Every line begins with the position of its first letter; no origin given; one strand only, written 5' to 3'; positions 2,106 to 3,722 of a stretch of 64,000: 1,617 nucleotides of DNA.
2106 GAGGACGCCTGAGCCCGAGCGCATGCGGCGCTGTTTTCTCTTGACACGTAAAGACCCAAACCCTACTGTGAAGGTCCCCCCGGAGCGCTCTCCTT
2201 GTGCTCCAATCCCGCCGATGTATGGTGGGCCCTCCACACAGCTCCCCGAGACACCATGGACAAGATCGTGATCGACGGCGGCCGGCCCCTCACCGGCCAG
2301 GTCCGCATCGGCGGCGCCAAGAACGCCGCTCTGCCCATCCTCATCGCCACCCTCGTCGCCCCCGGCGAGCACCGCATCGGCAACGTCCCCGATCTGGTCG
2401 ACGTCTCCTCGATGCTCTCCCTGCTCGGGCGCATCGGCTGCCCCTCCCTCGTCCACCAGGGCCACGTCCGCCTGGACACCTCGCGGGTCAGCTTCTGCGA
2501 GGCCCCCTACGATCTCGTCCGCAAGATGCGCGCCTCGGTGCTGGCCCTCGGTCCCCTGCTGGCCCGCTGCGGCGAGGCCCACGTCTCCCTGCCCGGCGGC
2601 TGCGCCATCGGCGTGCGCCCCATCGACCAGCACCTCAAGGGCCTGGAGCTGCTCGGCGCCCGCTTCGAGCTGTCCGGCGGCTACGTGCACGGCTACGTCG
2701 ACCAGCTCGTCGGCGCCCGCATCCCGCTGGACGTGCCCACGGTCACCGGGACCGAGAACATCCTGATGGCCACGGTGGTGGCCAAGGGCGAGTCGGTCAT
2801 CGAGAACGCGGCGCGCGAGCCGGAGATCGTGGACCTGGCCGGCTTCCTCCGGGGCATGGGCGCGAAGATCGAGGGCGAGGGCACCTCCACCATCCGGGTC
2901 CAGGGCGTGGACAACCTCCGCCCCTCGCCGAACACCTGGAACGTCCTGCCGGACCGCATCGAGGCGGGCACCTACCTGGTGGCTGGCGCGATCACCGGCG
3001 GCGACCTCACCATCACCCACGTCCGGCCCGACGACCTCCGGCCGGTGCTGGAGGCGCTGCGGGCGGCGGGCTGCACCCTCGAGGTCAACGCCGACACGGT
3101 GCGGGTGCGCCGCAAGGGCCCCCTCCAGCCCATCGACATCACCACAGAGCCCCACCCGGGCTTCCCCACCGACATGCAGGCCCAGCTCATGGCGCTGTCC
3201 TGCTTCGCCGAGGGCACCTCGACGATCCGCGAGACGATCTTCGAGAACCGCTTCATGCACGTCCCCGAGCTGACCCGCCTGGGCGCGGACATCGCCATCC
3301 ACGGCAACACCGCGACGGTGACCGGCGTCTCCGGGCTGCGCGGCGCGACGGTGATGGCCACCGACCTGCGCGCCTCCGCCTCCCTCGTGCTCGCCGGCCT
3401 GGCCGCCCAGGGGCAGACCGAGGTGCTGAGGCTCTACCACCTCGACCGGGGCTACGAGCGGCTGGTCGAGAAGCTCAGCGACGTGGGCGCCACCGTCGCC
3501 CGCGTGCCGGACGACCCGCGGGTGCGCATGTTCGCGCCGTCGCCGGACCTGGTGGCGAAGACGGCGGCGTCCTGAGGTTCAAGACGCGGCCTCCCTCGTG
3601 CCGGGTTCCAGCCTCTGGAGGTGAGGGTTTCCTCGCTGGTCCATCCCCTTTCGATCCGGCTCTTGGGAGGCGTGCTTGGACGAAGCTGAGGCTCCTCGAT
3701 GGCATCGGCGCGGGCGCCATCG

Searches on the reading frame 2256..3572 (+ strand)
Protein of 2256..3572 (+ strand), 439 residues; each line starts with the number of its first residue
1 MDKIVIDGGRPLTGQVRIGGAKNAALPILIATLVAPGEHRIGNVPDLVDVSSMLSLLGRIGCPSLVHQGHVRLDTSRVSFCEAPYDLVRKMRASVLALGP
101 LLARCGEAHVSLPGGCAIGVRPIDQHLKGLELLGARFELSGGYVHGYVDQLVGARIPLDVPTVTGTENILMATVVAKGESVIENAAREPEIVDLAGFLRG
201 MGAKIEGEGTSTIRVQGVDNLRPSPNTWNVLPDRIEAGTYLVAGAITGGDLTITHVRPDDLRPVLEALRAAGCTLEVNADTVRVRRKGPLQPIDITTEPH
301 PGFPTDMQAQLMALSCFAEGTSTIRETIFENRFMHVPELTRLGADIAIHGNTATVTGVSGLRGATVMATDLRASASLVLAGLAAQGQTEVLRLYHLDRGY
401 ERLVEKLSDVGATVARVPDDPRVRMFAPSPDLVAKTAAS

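Call 16: find_encoding_contigs(protein=window:2256-3572:+, flank=6000, max_places=6)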
Protein window:2256-3572:+ (439 aa): no gene with exactly this product is on record in the collection.

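Call 18: search_protein_families(library=pfam, proteins=[window:2256-3572:+])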
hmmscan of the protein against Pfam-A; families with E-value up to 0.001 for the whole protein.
window:2256-3572:+ (439 aa): 1 family
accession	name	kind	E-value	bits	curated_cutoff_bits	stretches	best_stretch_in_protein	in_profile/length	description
PF00275.25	EPSP_synthase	-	1.8e-106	356.8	22.8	1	7-407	2-417/417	EPSP synthase (3-phosphoshikimate 1-carboxyvinyltransferase)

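Call 19: find_homologous_proteins(query=window:2256-3572:+, max_evalue=1e-50)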
Query window:2256-3572:+ (439 aa): 8000 proteins with E <= 1e-50 among 8000 candidates; the best 120 are listed.
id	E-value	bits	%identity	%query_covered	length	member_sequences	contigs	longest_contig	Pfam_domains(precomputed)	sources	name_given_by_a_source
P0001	1.7e-285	965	100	100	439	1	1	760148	PF00275.26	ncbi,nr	ncbi:MAG: UDP-N-acetylglucosamine 1-carboxyvinyltransferase [Alphaproteobacteria bacterium]|nr:UDP-N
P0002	3.5e-216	736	81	96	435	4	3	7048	PF00275.26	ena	-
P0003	1.7e-213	727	77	99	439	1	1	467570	PF00275.26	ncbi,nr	ncbi:MAG: UDP-N-acetylglucosamine 1-carboxyvinyltransferase [Alphaproteobacteria bacterium]|nr:UDP-N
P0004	1.9e-213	727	80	96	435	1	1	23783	PF00275.26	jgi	jgi:UDP-N-acetylglucosamine 1-carboxyvinyltransferase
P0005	1.5e-210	718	78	100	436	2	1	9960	PF00275.26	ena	-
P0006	4.9e-209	713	78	96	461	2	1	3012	PF00275.26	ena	-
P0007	6.7e-209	712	79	98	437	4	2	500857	PF00275.26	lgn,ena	-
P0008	1.6e-208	711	78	97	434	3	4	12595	PF00275.26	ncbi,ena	-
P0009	1.8e-208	711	77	97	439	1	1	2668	PF00275.26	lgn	-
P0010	2.4e-208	710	78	97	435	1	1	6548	PF00275.26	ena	-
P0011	5.0e-208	709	77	100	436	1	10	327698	PF00275.26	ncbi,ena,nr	ncbi:MAG TPA: UDP-N-acetylglucosamine 1-carboxyvinyltransferase [Myxococcota bacterium]|nr:UDP-N-ace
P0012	1.8e-207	708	77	100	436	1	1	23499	PF00275.26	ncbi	-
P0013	2.3e-206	704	77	97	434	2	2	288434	PF00275.26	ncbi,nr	ncbi:MAG: UDP-N-acetylglucosamine 1-carboxyvinyltransferase [Proteobacteria bacterium]|nr:UDP-N-acet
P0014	2.4e-206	704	78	98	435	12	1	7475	PF00275.26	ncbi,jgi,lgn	ncbi:MAG: UDP-N-acetylglucosamine 1-carboxyvinyltransferase [Cognaticolwellia sp.]|jgi:UDP-N-acetylg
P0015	5.5e-206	703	76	97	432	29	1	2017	PF00275.26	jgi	jgi:UDP-N-acetylglucosamine 1-carboxyvinyltransferase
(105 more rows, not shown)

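Call 20: find_encoding_contigs(protein=P0001, flank=10000, max_places=3)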
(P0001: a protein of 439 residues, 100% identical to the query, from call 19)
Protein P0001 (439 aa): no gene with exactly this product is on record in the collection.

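Call 21: find_encoding_contigs(protein=P0003, flank=6000, max_places=3)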
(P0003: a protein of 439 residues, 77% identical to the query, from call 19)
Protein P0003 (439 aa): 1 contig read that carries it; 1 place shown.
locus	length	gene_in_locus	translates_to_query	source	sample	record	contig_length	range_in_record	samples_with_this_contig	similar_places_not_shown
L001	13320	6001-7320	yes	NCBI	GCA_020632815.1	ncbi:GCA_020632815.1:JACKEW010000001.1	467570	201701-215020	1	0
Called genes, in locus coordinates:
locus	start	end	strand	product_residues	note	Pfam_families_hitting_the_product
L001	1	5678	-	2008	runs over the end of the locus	PF00805:Pentapeptide, PF13576:Pentapeptide_3 (weak), PF13599:Pentapeptide_4 (weak), PF00805:Pentapeptide, PF09976:TPR_21 (weak), PF13424:TPR_12 (weak), PF14559:TPR_19, PF13432:TPR_16 (weak), +7 more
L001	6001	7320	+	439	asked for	PF00275:EPSP_synthase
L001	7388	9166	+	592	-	PF01807:Zn_ribbon_DnaG, PF08275:DNAG_N, PF13662:Toprim_4, PF01751:Toprim, PF13155:Toprim_2, PF13362:Toprim_3, PF10410:DnaB_bind (weak)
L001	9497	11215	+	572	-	PF03979:Sigma70_r1_1, PF00140:Sigma70_r1_2, PF04542:Sigma70_r2, PF04539:Sigma70_r3, PF04545:Sigma70_r4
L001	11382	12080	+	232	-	PF02591:Zn_ribbon_9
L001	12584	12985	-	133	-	-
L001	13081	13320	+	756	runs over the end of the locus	PF00390:malic, PF03949:Malic_M, PF01515:PTA_PTB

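Call 22: find_encoding_contigs(protein=P0004, flank=6000, max_places=3)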
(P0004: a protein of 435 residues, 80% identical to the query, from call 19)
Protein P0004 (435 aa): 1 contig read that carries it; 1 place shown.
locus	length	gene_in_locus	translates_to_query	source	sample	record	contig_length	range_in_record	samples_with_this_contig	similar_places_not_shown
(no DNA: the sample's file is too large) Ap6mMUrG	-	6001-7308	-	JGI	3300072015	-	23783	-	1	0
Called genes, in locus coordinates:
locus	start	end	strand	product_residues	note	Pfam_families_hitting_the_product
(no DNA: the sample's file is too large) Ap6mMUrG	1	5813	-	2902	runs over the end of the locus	PF00805:Pentapeptide, PF00805:Pentapeptide, PF00805:Pentapeptide, PF00805:Pentapeptide (weak), PF13599:Pentapeptide_4 (weak), PF00805:Pentapeptide, PF09976:TPR_21, PF13432:TPR_16, +10 more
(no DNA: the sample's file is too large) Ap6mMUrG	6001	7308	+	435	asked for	PF00275:EPSP_synthase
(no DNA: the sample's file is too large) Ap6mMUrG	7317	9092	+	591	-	PF01807:Zn_ribbon_DnaG, PF08275:DNAG_N, PF13662:Toprim_4, PF01751:Toprim, PF13155:Toprim_2, PF13362:Toprim_3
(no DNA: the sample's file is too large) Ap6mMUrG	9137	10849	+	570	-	PF03979:Sigma70_r1_1, PF00140:Sigma70_r1_2, PF04542:Sigma70_r2, PF04539:Sigma70_r3, PF04545:Sigma70_r4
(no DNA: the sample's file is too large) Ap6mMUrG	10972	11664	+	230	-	-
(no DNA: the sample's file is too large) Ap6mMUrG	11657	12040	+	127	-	-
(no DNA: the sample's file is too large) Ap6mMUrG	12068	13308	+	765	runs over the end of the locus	-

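Call 23: find_encoding_contigs(protein=P0007, flank=6000, max_places=3)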
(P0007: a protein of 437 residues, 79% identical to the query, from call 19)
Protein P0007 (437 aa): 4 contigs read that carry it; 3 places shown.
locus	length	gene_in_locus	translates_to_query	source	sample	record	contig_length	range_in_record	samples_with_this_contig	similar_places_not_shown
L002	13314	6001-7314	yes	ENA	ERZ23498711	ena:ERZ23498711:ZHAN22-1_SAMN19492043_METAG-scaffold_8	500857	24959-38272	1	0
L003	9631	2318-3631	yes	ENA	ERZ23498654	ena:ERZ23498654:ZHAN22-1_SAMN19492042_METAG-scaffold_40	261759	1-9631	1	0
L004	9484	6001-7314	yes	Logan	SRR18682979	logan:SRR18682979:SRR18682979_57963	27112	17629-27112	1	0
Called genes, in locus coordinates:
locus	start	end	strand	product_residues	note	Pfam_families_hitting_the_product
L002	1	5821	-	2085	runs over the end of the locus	-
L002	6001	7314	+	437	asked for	PF00275:EPSP_synthase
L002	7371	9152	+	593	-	PF01807:Zn_ribbon_DnaG, PF08275:DNAG_N, PF13662:Toprim_4, PF01751:Toprim, PF13155:Toprim_2, PF13362:Toprim_3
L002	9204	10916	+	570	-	PF03979:Sigma70_r1_1, PF00140:Sigma70_r1_2, PF04542:Sigma70_r2, PF04539:Sigma70_r3, PF04545:Sigma70_r4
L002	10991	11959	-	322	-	PF03544:TonB_C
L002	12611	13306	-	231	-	PF24481:CT398_CC, PF02591:Zn_ribbon_9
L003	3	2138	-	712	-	?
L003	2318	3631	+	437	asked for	PF00275:EPSP_synthase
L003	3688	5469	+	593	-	PF01807:Zn_ribbon_DnaG, PF08275:DNAG_N, PF13662:Toprim_4, PF01751:Toprim, PF13155:Toprim_2, PF13362:Toprim_3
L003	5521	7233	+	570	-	PF03979:Sigma70_r1_1, PF00140:Sigma70_r1_2, PF04542:Sigma70_r2, PF04539:Sigma70_r3, PF04545:Sigma70_r4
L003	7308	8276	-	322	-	PF03544:TonB_C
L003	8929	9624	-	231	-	PF24481:CT398_CC, PF02591:Zn_ribbon_9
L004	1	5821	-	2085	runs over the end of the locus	-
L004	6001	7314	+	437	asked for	PF00275:EPSP_synthase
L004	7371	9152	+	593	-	PF01807:Zn_ribbon_DnaG, PF08275:DNAG_N, PF13662:Toprim_4, PF01751:Toprim, PF13155:Toprim_2, PF13362:Toprim_3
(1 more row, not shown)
